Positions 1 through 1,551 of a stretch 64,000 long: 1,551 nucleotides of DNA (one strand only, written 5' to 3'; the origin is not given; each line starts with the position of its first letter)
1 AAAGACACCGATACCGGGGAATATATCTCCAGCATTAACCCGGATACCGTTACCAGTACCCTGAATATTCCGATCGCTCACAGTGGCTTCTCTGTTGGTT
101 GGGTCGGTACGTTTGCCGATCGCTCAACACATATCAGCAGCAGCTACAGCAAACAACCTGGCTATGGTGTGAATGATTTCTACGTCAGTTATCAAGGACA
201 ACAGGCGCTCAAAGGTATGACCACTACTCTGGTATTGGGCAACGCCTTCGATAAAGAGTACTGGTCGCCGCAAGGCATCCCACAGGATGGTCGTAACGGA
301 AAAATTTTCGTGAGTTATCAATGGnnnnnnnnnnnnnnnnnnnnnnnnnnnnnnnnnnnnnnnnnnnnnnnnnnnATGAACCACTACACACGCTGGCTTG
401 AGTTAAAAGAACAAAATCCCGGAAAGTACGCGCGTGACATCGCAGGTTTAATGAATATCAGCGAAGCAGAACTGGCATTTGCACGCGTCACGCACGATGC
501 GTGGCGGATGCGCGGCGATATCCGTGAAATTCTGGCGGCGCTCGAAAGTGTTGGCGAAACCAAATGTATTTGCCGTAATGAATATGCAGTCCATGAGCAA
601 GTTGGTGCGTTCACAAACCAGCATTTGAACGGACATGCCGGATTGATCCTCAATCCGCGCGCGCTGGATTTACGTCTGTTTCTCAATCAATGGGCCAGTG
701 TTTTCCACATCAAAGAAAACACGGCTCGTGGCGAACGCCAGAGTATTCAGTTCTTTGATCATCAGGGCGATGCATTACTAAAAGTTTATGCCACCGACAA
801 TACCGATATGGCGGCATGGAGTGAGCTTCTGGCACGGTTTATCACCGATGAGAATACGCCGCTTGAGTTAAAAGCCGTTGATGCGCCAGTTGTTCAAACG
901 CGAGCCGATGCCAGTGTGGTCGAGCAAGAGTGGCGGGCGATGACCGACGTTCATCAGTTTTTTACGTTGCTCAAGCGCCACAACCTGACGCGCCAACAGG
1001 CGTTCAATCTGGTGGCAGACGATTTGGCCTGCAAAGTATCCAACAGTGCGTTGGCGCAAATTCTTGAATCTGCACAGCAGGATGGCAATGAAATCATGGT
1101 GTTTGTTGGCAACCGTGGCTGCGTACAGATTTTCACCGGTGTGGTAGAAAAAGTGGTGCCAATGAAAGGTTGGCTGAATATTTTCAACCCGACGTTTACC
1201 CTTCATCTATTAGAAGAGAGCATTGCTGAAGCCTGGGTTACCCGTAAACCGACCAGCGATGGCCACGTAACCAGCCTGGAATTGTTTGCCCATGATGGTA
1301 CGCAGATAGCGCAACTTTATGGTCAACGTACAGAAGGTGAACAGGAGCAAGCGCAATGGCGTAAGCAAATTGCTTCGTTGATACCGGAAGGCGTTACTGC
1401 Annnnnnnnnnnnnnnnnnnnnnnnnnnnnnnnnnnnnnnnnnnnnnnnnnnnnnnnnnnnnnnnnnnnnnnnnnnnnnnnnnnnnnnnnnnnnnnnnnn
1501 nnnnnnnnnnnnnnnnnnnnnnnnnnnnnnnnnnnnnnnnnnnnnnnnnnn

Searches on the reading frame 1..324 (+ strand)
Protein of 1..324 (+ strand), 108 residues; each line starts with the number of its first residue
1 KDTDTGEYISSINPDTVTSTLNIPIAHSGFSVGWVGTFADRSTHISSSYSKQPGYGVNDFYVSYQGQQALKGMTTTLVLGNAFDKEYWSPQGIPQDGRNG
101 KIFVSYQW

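Call 4: search_protein_families(library=ncbifam, proteins=[window:1-324:+])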
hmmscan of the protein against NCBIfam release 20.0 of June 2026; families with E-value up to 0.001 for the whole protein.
window:1-324:+ (108 aa): 3 families
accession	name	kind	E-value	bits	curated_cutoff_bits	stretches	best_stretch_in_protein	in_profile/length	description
TIGR01785.1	TonB-hemin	subfamily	2e-21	76.1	316.85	1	1-108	562-677/677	TonB-dependent heme/hemoglobin receptor family protein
TIGR01786.1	TonB-hemlactrns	subfamily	7e-13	47.8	323.75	1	1-108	588-719/719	TonB-dependent hemoglobin/transferrin/lactoferrin family receptor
TIGR01783.1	TonB-siderophor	subfamily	2.4e-05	23.1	223.5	1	16-89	552-622/649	TonB-dependent siderophore receptor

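Call 58: search_solved_structures(query=window:1-324:+, max_evalue=0.00001)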
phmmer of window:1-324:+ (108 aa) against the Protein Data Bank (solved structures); distinct sequences matched with E-value up to 0.00001: 3.
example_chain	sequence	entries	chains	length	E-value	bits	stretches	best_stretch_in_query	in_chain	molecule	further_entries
9dhe_A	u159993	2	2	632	2.3e-70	237.5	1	1-108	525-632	TonB-dependent receptor | Outer membrane heme/hemoglobin receptor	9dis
9dir_B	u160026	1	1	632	2.3e-70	237.5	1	1-108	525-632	Outer membrane heme/hemoglobin receptor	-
3fhh_A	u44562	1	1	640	2.6e-70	237.3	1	1-108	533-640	Outer membrane heme receptor ShuA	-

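Call 59: search_protein_families(library=pfam, proteins=[window:1-324:+])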
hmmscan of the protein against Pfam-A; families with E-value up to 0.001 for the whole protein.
window:1-324:+ (108 aa): 0 families

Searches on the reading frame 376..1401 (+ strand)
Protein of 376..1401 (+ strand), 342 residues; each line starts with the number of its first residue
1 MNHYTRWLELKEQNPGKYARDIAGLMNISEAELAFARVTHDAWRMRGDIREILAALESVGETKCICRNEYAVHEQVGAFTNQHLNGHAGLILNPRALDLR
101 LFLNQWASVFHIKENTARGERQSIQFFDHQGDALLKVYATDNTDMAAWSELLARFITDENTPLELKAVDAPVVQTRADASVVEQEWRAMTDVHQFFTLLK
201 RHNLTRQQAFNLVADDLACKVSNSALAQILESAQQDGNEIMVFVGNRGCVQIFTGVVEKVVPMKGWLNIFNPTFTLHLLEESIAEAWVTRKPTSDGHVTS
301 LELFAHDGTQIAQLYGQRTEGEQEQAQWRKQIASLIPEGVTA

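Call 4: search_protein_families(library=ncbifam, proteins=[window:376-1401:+])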
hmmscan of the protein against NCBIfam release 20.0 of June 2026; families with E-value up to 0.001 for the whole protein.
window:376-1401:+ (342 aa): 1 family
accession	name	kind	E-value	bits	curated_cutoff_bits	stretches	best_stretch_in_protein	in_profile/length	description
TIGR04108.1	HutX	equivalog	1.4e-14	54.2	110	2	12-144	6-140/154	heme utilization cystosolic carrier protein HutX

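Call 19: find_homologous_proteins(query=window:376-1401:+, max_evalue=1e-20)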
Query window:376-1401:+ (342 aa): 1120 proteins with E <= 1e-20 among 4180 candidates; the best 120 are listed.
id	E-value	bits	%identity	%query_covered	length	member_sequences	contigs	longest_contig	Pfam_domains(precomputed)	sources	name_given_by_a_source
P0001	8.2e-204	694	100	90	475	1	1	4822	PF05171.19,PF06228.20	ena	-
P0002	5.4e-203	692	92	100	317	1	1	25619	PF05171.19,PF06228.20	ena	-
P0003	4.4e-198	675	85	100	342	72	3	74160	PF05171.19,PF06228.20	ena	-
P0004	6.4e-195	665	84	100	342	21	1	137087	PF05171.19,PF06228.20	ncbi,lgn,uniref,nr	ncbi:hemin-degrading factor [Citrobacter sp. NCU1]|uniref:hematinate-forming heme oxygenase ChuS n=1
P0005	2.4e-192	657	82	100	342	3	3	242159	PF05171.19,PF06228.20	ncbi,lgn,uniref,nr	ncbi:hemin-degrading factor [Lelliottia sp. RWM.1]|uniref:hemin-degrading factor n=1 Tax=Lelliottia 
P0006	6.2e-192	655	82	100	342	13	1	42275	PF05171.19,PF06228.20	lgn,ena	-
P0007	6.9e-191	652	83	100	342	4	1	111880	PF05171.19,PF06228.20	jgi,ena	jgi:Putative heme degradation protein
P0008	2.0e-190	650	82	100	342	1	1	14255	PF05171.19,PF06228.20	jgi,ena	-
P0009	1.0e-189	648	82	100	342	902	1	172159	PF05171.19,PF06228.20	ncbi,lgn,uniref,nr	ncbi:hematinate-forming heme oxygenase ChuS [Enterobacter hormaechei subsp. xiangfangensis]|uniref:h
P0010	1.1e-189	648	82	100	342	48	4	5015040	PF05171.19,PF06228.20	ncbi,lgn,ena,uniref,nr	ncbi:hemin-degrading factor [Pseudocitrobacter corydidari]|uniref:Hemin transport protein HemS n=1 T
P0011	3.9e-189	646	81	100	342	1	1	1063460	PF05171.19,PF06228.20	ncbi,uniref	ncbi:hematinate-forming heme oxygenase ChuS [Enterobacter pasteurii]|uniref:hematinate-forming heme 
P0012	2.0e-188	644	81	100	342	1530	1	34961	PF05171.19,PF06228.20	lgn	-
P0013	2.4e-188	643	81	100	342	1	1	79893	PF05171.19,PF06228.20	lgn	-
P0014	2.7e-188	643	82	100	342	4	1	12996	PF05171.19,PF06228.20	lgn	-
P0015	4.1e-188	643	81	100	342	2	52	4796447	PF05171.19,PF06228.20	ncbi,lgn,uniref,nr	ncbi:hematinate-forming heme oxygenase ChuS [Enterobacter cloacae]|uniref:hematinate-forming heme ox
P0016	4.5e-188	643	81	100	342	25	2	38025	PF05171.19,PF06228.20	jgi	jgi:putative hemin transport protein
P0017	6.8e-188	642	82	100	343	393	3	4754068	PF05171.19,PF06228.20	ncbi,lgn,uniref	ncbi:hematinate-forming heme oxygenase ChuS [Citrobacter portucalensis]|uniref:hematinate-forming he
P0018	9.9e-188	641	81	100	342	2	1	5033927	PF05171.19,PF06228.20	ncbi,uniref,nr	ncbi:hemin-degrading factor [Enterobacter cloacae]|uniref:hemin-degrading factor n=1 Tax=Enterobacte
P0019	9.9e-188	641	81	100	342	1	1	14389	PF05171.19,PF06228.20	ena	-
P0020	1.2e-187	641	81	100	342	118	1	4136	PF05171.19,PF06228.20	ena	-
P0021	2.3e-187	640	81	100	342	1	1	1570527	PF05171.19,PF06228.20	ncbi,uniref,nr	ncbi:hematinate-forming heme oxygenase ChuS [Leclercia adecarboxylata]|uniref:hematinate-forming hem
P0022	2.3e-187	640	81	100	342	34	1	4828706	PF05171.19,PF06228.20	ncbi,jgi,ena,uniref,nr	ncbi:hematinate-forming heme oxygenase ChuS [Leclercia sp. G3L]|uniref:hemin-degrading factor n=1 Ta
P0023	2.8e-187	640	85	100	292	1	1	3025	PF05171.19,PF06228.20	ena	-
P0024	3.2e-187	640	81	100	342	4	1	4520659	PF05171.19,PF06228.20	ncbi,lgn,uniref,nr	ncbi:hematinate-forming heme oxygenase ChuS [Lelliottia amnigena]|uniref:hemin-degrading factor n=1 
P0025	3.3e-187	640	80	100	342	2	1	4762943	PF05171.19,PF06228.20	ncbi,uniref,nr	ncbi:hemin-degrading factor [unidentified bacterial endosymbiont]|uniref:hemin-degrading factor n=1 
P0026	3.8e-187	639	81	100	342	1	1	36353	PF05171.19,PF06228.20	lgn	-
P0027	9.5e-187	638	80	100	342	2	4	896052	PF05171.19,PF06228.20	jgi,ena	-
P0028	9.6e-187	638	80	100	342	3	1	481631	PF05171.19,PF06228.20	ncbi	ncbi:hemin-degrading factor [Enterobacter sp. 186315]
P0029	1.2e-186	638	81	100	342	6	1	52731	PF05171.19,PF06228.20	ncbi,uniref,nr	ncbi:hemin-degrading factor [Enterobacter cloacae]|uniref:hemin-degrading factor n=1 Tax=Enterobacte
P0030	2.0e-186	637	81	100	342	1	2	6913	PF05171.19,PF06228.20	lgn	-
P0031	2.1e-186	637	81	100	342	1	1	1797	PF05171.19,PF06228.20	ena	-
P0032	2.5e-186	637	80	100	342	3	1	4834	PF05171.19,PF06228.20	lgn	-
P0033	3.7e-186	636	81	100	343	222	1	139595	PF05171.19,PF06228.20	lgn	-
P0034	5.4e-186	636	82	100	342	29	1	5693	PF05171.19,PF06228.20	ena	-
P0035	7.8e-186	635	81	100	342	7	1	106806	PF05171.19,PF06228.20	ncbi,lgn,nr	ncbi:TPA: hemin-degrading factor [Enterobacter cloacae]|nr:hemin-degrading factor [Enterobacter cloa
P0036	1.0e-185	635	80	100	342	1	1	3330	PF05171.19,PF06228.20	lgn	-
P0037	1.5e-185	634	80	100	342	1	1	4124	PF05171.19,PF06228.20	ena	-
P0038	2.2e-185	634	80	100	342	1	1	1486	PF05171.19,PF06228.20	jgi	-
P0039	2.4e-185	634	80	100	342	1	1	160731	PF05171.19,PF06228.20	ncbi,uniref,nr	ncbi:hematinate-forming heme oxygenase ChuS [Leclercia sp.]|uniref:hematinate-forming heme oxygenase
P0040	2.6e-185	633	80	100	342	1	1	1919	PF05171.19,PF06228.20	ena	-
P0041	2.6e-185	633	80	100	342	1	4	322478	PF05171.19,PF06228.20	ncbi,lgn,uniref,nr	ncbi:ChuX/HutX family heme-like substrate-binding protein [uncultured Enterobacter sp.]|uniref:hemin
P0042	3.0e-185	633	80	100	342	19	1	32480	PF05171.19,PF06228.20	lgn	-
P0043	3.6e-185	633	80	100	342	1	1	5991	PF05171.19,PF06228.20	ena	-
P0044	4.1e-185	633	80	100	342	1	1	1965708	PF05171.19,PF06228.20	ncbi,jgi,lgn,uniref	ncbi:hematinate-forming heme oxygenase ChuS [Leclercia sp.]|uniref:hematinate-forming heme oxygenase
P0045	4.7e-185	633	80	100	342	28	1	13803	PF05171.19,PF06228.20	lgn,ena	-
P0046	4.9e-185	633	82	98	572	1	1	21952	PF01497.24,PF05171.19,PF06228.20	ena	-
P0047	6.1e-185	632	80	100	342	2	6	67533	PF05171.19,PF06228.20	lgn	-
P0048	6.2e-185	632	80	100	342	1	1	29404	PF05171.19,PF06228.20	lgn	-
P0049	6.3e-185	632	80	100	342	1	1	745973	PF05171.19,PF06228.20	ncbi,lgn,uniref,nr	ncbi:hematinate-forming heme oxygenase ChuS [Leclercia sp. CFBP8987]|uniref:hematinate-forming heme 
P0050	7.4e-185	632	80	100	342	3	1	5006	PF05171.19,PF06228.20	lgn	-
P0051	7.6e-185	632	80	100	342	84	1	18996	PF05171.19,PF06228.20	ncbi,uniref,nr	ncbi:ChuX/HutX family heme-like substrate-binding protein [Citrobacter sp. wls613]|uniref:hemin-degr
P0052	8.0e-185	632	79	100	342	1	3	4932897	PF05171.19,PF06228.20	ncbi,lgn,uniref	ncbi:ChuX/HutX family heme-like substrate-binding protein [Leclercia sp. S52]|uniref:hemin-degrading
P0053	8.7e-185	632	80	100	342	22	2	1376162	PF05171.19,PF06228.20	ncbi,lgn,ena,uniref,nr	ncbi:hematinate-forming heme oxygenase ChuS [Leclercia sp.]|uniref:hematinate-forming heme oxygenase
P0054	1.1e-184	631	79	100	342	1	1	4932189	PF05171.19,PF06228.20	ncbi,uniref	ncbi:hemin-degrading factor [Enterobacter wuhouensis]|uniref:hemin-degrading factor n=1 Tax=Enteroba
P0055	1.3e-184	631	79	100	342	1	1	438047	PF05171.19,PF06228.20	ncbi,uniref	ncbi:hemin-degrading factor [Leclercia adecarboxylata]|uniref:hemin-degrading factor n=1 Tax=Leclerc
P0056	1.6e-184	631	80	100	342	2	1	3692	PF05171.19,PF06228.20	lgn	-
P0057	1.7e-184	631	80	100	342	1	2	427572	PF05171.19,PF06228.20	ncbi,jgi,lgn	-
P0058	1.7e-184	631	80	100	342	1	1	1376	PF05171.19,PF06228.20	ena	-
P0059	1.8e-184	631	79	100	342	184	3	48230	PF05171.19,PF06228.20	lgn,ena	-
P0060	1.8e-184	631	79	100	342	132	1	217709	PF05171.19,PF06228.20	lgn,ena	-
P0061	2.0e-184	631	80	100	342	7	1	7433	PF05171.19,PF06228.20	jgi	jgi:putative hemin transport protein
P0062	2.3e-184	630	80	100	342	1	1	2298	PF05171.19,PF06228.20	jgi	-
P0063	2.3e-184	630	79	100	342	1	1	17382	PF05171.19,PF06228.20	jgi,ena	-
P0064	2.3e-184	630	80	100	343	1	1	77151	PF05171.19,PF06228.20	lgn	-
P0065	3.6e-184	630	80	100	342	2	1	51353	PF05171.19,PF06228.20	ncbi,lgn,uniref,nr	ncbi:hemin-degrading factor [Enterobacter cloacae]|uniref:hemin-degrading factor n=1 Tax=Enterobacte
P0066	5.1e-184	629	80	100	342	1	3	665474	PF05171.19,PF06228.20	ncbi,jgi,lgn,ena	-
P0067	5.5e-184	629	80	100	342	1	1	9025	PF05171.19,PF06228.20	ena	-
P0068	5.5e-184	629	80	100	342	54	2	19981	PF05171.19,PF06228.20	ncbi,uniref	ncbi:hematinate-forming heme oxygenase ChuS [Kluyvera intermedia]|uniref:hematinate-forming heme oxy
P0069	5.6e-184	629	80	100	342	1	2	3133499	PF05171.19,PF06228.20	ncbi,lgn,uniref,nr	ncbi:hemin-degrading factor [Leclercia sp. Marseille-Q4284]|uniref:hemin-degrading factor n=1 Tax=Le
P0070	6.0e-184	629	80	100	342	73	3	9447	PF05171.19,PF06228.20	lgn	-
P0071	8.1e-184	629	80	100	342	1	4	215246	PF05171.19,PF06228.20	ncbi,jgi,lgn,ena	jgi:putative hemin transport protein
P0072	1.1e-183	628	80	100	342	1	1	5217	PF05171.19,PF06228.20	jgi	-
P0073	1.5e-183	628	80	100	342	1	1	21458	PF05171.19,PF06228.20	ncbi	-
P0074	1.8e-183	627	80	100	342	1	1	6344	PF05171.19,PF06228.20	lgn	-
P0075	4.1e-183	626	78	100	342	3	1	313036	PF05171.19,PF06228.20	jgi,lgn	jgi:putative hemin transport protein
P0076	5.2e-183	626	79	100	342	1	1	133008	PF05171.19,PF06228.20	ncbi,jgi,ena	-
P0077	7.1e-183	625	80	100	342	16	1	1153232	PF05171.19,PF06228.20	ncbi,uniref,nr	ncbi:hematinate-forming heme oxygenase ChuS [Enterobacteriaceae bacterium H4N4]|uniref:Hematinate-fo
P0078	7.4e-183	625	78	100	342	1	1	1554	PF05171.19,PF06228.20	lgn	-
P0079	8.1e-183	625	80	100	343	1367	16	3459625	PF05171.19,PF06228.20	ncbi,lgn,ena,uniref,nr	ncbi:hemin-degrading factor [Citrobacter sp. TBCS-15]|uniref:Hemin-degrading factor n=1 Tax=Citrobac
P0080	9.1e-183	625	79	100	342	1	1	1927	PF05171.19,PF06228.20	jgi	-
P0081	1.6e-182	624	79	100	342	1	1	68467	PF05171.19,PF06228.20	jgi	-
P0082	3.7e-182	623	79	100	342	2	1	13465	PF05171.19,PF06228.20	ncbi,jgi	-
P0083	3.8e-182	623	79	100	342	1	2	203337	PF05171.19,PF06228.20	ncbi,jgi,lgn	-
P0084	4.0e-182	623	79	100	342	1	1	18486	PF05171.19,PF06228.20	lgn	-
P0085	4.9e-182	623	79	100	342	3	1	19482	PF05171.19,PF06228.20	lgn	-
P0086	4.9e-182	623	79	100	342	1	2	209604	PF05171.19,PF06228.20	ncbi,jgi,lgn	-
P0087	5.6e-182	622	78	100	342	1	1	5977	PF05171.19,PF06228.20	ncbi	-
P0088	6.3e-182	622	79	100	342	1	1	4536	PF05171.19,PF06228.20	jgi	-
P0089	6.3e-182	622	79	100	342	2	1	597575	PF05171.19,PF06228.20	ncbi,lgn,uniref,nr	ncbi:hemin-degrading factor [Lelliottia sp. WAP21]|uniref:hemin-degrading factor n=1 Tax=Lelliottia 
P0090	1.1e-181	622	79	100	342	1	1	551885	PF05171.19,PF06228.20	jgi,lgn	-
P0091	1.1e-181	621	78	100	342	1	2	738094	PF05171.19,PF06228.20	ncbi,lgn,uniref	ncbi:hemin-degrading factor [Kluyvera sp. STS39-E]|uniref:hemin-degrading factor n=1 Tax=Kluyvera sp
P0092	1.2e-181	621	79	100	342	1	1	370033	PF05171.19,PF06228.20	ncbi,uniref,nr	ncbi:hemin-degrading factor [Kluyvera genomosp. 1]|uniref:hemin-degrading factor n=1 Tax=Kluyvera ge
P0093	1.3e-181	621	78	100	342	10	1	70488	PF05171.19,PF06228.20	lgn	-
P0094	1.5e-181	621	79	100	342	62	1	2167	PF05171.19,PF06228.20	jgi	-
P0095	3.2e-181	620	78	100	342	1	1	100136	PF05171.19,PF06228.20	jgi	-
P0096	3.5e-181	620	79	100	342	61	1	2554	PF05171.19,PF06228.20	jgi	-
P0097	3.8e-181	620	79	100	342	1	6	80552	PF05171.19,PF06228.20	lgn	-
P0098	4.0e-181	620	78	100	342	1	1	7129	PF05171.19,PF06228.20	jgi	jgi:putative hemin transport protein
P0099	4.9e-181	619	79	100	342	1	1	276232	PF05171.19,PF06228.20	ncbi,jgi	-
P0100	6.6e-181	619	78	100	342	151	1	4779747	PF05171.19,PF06228.20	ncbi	ncbi:hemin-degrading factor [Enterobacter ludwigii]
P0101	1.4e-180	618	78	100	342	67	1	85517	PF05171.19,PF06228.20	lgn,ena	-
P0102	1.6e-180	618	79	100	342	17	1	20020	PF05171.19,PF06228.20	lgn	-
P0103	7.9e-179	612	78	100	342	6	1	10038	PF05171.19,PF06228.20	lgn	-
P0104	1.4e-178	611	77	100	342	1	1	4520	PF05171.19,PF06228.20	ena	-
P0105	2.0e-178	611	78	100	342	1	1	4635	PF05171.19,PF06228.20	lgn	-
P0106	3.0e-178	610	77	100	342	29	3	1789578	PF05171.19,PF06228.20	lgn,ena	-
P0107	4.2e-178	610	75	100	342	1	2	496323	PF05171.19,PF06228.20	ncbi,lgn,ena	-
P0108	1.1e-177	608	77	100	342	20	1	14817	PF05171.19,PF06228.20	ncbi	-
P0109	2.7e-177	607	76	100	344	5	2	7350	PF05171.19,PF06228.20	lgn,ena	-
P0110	6.6e-177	606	75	100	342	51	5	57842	PF05171.19,PF06228.20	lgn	-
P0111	5.1e-176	603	76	100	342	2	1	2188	PF05171.19,PF06228.20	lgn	-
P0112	5.1e-175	600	74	100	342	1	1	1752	PF05171.19,PF06228.20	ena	-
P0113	6.3e-175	599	75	100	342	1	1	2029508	PF05171.19,PF06228.20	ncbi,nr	ncbi:hemin-degrading factor [Enterobacteriaceae bacterium 89]|nr:hemin-degrading factor [Enterobacte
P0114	6.5e-175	599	76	100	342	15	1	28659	PF05171.19,PF06228.20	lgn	-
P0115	1.2e-174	598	74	100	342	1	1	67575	PF05171.19,PF06228.20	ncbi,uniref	ncbi:MAG: hemin-degrading factor [Scandinavium sp.]|uniref:hemin-degrading factor n=1 Tax=Scandinavi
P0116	3.0e-174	597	75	100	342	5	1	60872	PF05171.19,PF06228.20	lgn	-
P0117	3.7e-174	597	75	100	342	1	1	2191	PF05171.19,PF06228.20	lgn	-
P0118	7.3e-174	596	75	100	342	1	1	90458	PF05171.19,PF06228.20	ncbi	ncbi:hemin-degrading factor [Pseudescherichia vulneris]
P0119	7.7e-174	596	76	100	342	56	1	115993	PF05171.19,PF06228.20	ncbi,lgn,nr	ncbi:hemin-degrading factor [Salmonella enterica]|nr:hemin-degrading factor [Salmonella enterica]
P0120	2.6e-173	594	75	100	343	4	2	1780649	PF05171.19,PF06228.20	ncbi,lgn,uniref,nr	ncbi:putative hemin transport protein [Enterobacter sp. BIGb0383]|uniref:hemin-degrading factor n=1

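Call 21: find_related_loci(query=A1, collection=genome_contigs, flank=4000)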
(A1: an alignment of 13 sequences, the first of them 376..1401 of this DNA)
Query A1 (342 aa) in genome_contigs; peptide patterns used: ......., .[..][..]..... (x = any residue, [..] = any of these).
536 stretches matched a pattern; 488 encode a relative of the query (tblastn E <= 1e-3); the best 80 are kept; 80 distinct loci.
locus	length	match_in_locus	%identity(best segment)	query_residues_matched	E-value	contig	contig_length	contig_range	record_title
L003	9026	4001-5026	96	1-342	0e+0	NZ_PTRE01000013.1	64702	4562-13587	Escherichia sp. MOD1-EC7003 MOD1-EC7003_13_length_64702_cov_121, whole genome shotgun sequence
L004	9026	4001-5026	94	1-342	0e+0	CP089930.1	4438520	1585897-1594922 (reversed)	Escherichia coli strain E69 chromosome, complete genome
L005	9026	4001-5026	93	1-342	0e+0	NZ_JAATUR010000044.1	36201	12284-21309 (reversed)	Escherichia coli strain SCPM-O-B-8794 44length=36201, whole genome shotgun sequence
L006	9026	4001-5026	84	1-342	0e+0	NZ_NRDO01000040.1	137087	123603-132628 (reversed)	Citrobacter sp. NCU1 contig_40, whole genome shotgun sequence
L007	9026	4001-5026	83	1-342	0e+0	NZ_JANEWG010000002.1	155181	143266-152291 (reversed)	Citrobacter sp. Awk 4 510132-22-2, whole genome shotgun sequence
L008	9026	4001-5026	82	1-342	0e+0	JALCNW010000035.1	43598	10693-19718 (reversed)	MAG: Enterobacter sp. isolate UW_MP_ENTER5_1 Ga0455787_00366, whole genome shotgun sequence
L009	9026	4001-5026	83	1-342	0e+0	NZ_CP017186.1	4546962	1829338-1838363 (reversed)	Enterobacter hormaechei subsp. hoffmannii strain DSM 14563 chromosome, complete genome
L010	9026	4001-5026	82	1-342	0e+0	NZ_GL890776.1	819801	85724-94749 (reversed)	Enterobacter mori LMG 25706 ENTMO1_scaffold5, whole genome shotgun sequence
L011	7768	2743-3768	82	1-342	0e+0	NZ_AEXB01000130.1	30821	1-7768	Enterobacter mori LMG 25706 ENTMOcontig130, whole genome shotgun sequence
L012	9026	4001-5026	82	1-342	0e+0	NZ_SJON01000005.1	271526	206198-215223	Enterobacter quasihormaechei strain WCHEQ120003 5, whole genome shotgun sequence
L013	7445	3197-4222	82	1-342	0e+0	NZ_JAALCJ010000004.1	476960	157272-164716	Enterobacter cloacae strain M-7 NODE_4_length_476960_cov_83.7565, whole genome shotgun sequence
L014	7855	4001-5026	82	1-342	0e+0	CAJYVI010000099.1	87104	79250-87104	MAG: uncultured Pseudocitrobacter sp. isolate SP260_1_metabat2_genome_mining.39 genome assembly, contig: k127_120711, wh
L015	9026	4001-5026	81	1-342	0e+0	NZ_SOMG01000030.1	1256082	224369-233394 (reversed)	Lelliottia nimipressuralis strain 51 GCID_CRU_0002_NODE_1.ctg_1, whole genome shotgun sequence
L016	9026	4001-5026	82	1-342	0e+0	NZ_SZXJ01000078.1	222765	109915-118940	Citrobacter sp. wls619 contig51, whole genome shotgun sequence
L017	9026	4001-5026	82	1-342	0e+0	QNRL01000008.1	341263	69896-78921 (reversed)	Pseudocitrobacter faecalis strain DSM 27453 Ga0244571_108, whole genome shotgun sequence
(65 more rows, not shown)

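Call 57: search_solved_structures(query=window:376-1401:+, max_evalue=1e-10)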
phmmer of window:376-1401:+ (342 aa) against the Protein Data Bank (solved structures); distinct sequences matched with E-value up to 1e-10: 7.
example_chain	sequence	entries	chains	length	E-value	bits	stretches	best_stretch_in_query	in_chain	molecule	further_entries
4cdp_A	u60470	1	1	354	3.2e-229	762.9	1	1-342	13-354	PUTATIVE HEME/HEMOGLOBIN TRANSPORT PROTEIN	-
1u9t_A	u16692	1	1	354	1.8e-228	760.4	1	1-342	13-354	putative heme/hemoglobin transport protein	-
2j0r_A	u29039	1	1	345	5.4e-151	505.8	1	4-338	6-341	HEMIN TRANSPORT PROTEIN HEMS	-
2j0p_A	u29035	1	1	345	1.4e-150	504.4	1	4-338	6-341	HEMIN TRANSPORT PROTEIN HEMS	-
7qxv_A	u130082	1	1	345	1.7e-148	497.6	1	4-338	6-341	Hemin transport protein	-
4imh_A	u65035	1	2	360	2.1e-76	260.6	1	4-332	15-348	Hemin degrading factor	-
4mf9_A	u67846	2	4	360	2.2e-76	260.6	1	4-332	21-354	Hemin degrading factor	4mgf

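Call 59: search_protein_families(library=pfam, proteins=[window:376-1401:+])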
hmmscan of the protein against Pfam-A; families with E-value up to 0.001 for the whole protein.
window:376-1401:+ (342 aa): 3 families
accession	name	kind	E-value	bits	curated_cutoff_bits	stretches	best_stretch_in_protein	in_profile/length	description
PF05171.18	HemS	-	9.6e-83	274.9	24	2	27-155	1-128/128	Haemin-degrading HemS.ChuX domain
PF06228.19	ChuX_HutX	-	2.6e-61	205.8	25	2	26-151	4-134/134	Haem utilisation ChuX/HutX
PF18416.6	GbpA_2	-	0.00031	21.3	26.6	0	114-160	11-62/101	N-acetylglucosamine binding protein domain 2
